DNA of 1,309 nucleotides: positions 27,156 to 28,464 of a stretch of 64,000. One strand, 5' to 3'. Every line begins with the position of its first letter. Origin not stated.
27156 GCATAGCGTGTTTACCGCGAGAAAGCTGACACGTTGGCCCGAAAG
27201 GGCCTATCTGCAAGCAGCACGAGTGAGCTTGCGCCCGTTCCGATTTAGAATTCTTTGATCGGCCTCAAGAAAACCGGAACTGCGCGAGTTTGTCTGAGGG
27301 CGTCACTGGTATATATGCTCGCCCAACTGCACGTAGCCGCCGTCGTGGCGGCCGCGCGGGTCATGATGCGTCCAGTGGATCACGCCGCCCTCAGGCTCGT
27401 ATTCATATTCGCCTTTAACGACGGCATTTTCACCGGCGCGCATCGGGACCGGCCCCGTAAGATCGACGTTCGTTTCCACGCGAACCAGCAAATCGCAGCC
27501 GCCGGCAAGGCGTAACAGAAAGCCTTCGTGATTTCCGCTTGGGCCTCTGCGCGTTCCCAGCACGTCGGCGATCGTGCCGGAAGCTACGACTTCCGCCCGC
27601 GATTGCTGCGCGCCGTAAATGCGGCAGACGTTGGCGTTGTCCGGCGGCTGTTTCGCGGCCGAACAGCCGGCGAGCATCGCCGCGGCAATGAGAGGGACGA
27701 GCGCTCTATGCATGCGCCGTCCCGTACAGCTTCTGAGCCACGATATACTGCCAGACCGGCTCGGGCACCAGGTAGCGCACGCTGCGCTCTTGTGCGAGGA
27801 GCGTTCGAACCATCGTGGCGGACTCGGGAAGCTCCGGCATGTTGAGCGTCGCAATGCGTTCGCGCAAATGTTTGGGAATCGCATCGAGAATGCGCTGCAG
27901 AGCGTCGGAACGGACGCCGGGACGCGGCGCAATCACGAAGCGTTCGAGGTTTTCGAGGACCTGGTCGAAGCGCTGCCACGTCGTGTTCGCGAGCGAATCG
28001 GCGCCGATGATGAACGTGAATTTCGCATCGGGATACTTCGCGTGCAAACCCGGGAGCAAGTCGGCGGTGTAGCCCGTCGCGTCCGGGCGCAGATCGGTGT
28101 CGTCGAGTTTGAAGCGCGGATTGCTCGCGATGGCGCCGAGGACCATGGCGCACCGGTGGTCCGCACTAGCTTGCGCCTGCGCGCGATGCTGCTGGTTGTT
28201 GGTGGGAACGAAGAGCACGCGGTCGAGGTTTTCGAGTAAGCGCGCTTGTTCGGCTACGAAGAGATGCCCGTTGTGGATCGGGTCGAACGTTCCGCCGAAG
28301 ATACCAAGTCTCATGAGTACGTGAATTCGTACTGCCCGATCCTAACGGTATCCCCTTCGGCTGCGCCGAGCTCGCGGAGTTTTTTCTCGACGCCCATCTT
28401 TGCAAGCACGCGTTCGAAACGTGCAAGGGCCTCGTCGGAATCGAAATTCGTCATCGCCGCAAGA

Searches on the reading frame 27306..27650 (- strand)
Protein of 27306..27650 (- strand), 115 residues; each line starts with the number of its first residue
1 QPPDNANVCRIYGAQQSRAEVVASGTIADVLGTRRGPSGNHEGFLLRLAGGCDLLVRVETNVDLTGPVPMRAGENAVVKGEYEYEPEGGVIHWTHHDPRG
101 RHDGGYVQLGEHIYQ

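Call 79: search_protein_families(library=pfam, proteins=[window:27306-27650:-], max_evalue=0.001)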
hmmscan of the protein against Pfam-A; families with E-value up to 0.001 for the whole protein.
window:27306-27650:- (115 aa): 1 family
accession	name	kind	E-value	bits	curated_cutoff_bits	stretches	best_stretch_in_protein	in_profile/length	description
PF11948.15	DUF3465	-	4.2e-18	65.9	25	1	6-115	17-124/124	Protein of unknown function (DUF3465)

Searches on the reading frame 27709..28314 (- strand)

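Call 79: search_protein_families(library=pfam, proteins=[window:27709-28314:-], max_evalue=0.001)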
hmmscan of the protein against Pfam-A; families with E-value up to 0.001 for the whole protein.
window:27709-28314:- (202 aa): 1 family
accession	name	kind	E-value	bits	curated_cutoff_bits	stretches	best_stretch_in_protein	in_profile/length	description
PF01467.32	CTP_transf_like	-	5.3e-23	82.1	21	1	5-153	1-114/133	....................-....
